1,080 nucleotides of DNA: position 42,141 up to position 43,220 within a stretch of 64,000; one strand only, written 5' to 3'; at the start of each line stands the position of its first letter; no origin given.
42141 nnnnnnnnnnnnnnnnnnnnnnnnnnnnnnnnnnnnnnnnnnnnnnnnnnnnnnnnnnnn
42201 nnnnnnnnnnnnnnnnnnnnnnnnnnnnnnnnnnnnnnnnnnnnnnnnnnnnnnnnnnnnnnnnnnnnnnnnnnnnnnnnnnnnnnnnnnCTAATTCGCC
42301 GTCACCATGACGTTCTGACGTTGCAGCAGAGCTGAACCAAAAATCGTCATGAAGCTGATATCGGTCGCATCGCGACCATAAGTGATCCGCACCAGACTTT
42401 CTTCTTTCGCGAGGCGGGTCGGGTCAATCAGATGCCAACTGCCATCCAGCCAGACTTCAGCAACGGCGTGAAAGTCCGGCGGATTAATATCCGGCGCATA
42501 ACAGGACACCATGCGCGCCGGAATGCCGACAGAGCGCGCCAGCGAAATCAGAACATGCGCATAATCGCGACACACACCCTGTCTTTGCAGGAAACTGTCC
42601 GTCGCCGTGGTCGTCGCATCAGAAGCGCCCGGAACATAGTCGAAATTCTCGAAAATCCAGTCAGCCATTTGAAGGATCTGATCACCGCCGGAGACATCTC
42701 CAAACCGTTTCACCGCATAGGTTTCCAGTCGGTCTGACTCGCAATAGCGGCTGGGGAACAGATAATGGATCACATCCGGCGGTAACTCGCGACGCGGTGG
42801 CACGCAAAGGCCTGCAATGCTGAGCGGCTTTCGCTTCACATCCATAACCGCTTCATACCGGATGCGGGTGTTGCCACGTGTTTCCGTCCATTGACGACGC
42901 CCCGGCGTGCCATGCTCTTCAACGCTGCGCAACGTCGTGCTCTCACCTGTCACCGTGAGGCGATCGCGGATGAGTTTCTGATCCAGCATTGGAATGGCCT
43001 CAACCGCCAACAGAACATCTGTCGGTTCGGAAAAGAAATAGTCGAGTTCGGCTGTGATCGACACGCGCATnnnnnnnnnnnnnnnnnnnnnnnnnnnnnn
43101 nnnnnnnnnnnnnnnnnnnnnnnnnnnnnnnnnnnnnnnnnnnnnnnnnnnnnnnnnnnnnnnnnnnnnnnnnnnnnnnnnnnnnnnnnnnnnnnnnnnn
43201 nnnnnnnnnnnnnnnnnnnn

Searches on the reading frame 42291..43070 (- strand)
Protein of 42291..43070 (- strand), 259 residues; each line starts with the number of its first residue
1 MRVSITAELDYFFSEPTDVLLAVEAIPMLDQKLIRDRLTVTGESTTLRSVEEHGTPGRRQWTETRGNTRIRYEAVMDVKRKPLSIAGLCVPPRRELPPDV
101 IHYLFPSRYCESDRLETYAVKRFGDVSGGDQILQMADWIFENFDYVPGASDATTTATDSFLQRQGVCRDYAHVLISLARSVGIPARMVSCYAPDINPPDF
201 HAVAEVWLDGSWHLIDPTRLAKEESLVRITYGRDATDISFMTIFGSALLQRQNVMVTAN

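Call 7: search_protein_families(library=pfam, proteins=[window:42291-43070:-], max_evalue=0.1)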
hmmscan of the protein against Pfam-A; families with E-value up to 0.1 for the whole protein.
window:42291-43070:- (259 aa): 2 families
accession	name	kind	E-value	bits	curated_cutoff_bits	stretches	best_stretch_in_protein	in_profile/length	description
PF01841.26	Transglut_core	-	2.7e-22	79.5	23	1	130-217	16-108/108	Transglutaminase-like superfamily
PF04473.18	DUF553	-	0.00036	20.5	20.5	1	130-216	17-112/140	Transglutaminase-like domain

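Call 8: search_protein_families(library=ncbifam, proteins=[window:42291-43070:-], max_evalue=0.1)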
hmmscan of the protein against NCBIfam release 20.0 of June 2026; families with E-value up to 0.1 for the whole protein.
window:42291-43070:- (259 aa): 1 family
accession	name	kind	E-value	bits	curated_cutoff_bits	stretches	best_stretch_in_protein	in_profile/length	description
NF045980.1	MAG6410_fam_LP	equivalog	4.9e-07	28.5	450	1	129-220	167-262/622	MAG6410 family transglutaminase-related lipoprotein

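Call 14: find_related_loci(query=window:42291-43070:-, collection=genome_contigs, flank=4000)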
Query window:42291-43070:- (259 aa) in genome_contigs; peptide patterns used: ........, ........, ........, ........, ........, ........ (x = any residue, [..] = any of these).
192 stretches matched a pattern; 127 encode a relative of the query (tblastn E <= 1e-3); the best 80 are kept; 80 distinct loci.
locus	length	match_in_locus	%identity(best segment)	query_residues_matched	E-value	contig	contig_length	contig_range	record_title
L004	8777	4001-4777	83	1-259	5e-149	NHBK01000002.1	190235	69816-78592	MAG: Hyphomonadaceae bacterium TMED5 MHASMcontig_303714, whole genome shotgun sequence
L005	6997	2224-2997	78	1-258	5e-141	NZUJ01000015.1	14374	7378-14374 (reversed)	MAG: Ponticaulis sp. isolate NAT89 MHASMcontig_1912193, whole genome shotgun sequence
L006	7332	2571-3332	80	3-256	9e-139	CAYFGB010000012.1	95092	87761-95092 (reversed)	MAG TPA_asm: uncultured Hyphomonadaceae bacterium isolate ERP003628_co2_15 genome assembly, contig: NODE_145_length_9509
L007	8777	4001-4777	78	1-259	8e-138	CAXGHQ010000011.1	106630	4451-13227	MAG TPA_asm: uncultured Ponticaulis sp. isolate ERR594295_binner12_Refined_24 genome assembly, contig: ERZ6778277.29, wh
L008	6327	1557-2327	77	1-257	2e-136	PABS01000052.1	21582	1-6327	MAG: Ponticaulis sp. isolate NAT113 149868, whole genome shotgun sequence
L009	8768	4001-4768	76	1-256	5e-136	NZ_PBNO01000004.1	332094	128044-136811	MAG: Ponticaulis sp. isolate SP186 150296, whole genome shotgun sequence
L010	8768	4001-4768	76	1-256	3e-136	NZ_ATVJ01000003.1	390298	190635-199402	Ponticaulis koreensis DSM 19734 G523DRAFT_scaffold00003.3_C, whole genome shotgun sequence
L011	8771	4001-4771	75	1-257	4e-135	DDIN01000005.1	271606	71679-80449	MAG TPA_asm: Hyphomonadaceae bacterium UBA1849 UBA1849_contig_5702, whole genome shotgun sequence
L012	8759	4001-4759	66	1-254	3e-111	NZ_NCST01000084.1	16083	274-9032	Henriciella aquimarina strain LMG 24711 LMG24711_S437, whole genome shotgun sequence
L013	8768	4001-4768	63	1-257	4e-109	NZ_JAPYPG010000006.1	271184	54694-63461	MAG: Henriciella sp. isolate PW1.maxbin2.187 PW1_26_length_271184_cov_16.136101, whole genome shotgun sequence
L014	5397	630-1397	60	1-257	5e-106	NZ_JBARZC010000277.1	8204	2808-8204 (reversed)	MAG: Henriciella sp. isolate MFD12149_ilm_asm_bin5 k127_100940, whole genome shotgun sequence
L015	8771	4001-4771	64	1-258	1e-105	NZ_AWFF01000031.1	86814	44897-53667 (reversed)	Hyphomonas beringensis strain 25B14_1 contig19, whole genome shotgun sequence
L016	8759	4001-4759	64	1-254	5e-105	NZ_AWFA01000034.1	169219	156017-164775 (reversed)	Hyphomonas pacifica strain T16B2 contig4, whole genome shotgun sequence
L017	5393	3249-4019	64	1-257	4e-105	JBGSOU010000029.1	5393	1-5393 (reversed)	MAG: Hyphomonas sp. isolate JTS-AC288 k141_1152657, whole genome shotgun sequence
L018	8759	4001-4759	64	1-254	5e-105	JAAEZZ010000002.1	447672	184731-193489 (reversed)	MAG: Alphaproteobacteria bacterium isolate P03SWT1bin.4 NODE_5_length_447672_cov_24.6555, whole genome shotgun sequence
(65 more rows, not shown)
